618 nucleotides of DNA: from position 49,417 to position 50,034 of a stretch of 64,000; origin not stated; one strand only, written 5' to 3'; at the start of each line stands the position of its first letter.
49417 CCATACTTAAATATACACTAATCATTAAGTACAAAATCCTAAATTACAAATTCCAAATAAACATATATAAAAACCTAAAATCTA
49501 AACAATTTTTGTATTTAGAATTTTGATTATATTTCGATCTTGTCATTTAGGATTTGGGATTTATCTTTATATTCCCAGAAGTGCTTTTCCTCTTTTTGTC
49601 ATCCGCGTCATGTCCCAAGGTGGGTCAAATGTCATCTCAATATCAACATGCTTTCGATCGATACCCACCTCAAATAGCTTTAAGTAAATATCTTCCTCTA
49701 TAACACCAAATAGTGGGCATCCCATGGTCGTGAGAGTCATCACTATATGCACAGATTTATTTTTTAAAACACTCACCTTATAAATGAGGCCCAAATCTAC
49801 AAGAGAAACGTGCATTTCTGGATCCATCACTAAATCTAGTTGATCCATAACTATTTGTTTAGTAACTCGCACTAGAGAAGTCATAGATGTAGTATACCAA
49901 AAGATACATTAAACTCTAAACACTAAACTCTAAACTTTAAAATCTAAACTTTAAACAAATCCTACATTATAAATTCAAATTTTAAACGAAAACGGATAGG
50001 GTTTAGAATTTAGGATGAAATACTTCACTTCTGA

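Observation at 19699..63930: Hairpin elements built from degenerate tandem heptanucleotides fill almost every intergenic spacer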

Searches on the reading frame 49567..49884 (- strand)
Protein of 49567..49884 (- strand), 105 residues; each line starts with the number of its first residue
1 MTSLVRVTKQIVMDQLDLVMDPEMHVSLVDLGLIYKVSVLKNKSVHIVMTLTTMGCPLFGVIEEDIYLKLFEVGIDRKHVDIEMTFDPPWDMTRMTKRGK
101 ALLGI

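Call 30: search_protein_families(library=ncbifam, proteins=[window:49567-49884:-], max_evalue=0.01)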
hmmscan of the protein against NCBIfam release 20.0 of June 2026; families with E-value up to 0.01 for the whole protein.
window:49567-49884:- (105 aa): 4 families
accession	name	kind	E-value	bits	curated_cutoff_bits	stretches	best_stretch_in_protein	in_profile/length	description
TIGR03406.1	FeS_long_SufT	hypoth_equivalog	1.7e-22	80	202.6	1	7-104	73-173/174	putative Fe-S cluster assembly protein SufT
TIGR02945.1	SUF_assoc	equivalog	2.4e-22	79.2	143.4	1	9-104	3-97/99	SUF system Fe-S cluster assembly protein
NF041868.1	paad_haloarch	equivalog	3.9e-19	69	180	1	10-101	29-118/127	1,2-phenylacetyl-CoA epoxidase subunit PaaD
TIGR02159.1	PA_CoA_Oxy4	equivalog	3.4e-12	46.9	108.15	1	19-102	1-82/146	1,2-phenylacetyl-CoA epoxidase subunit PaaD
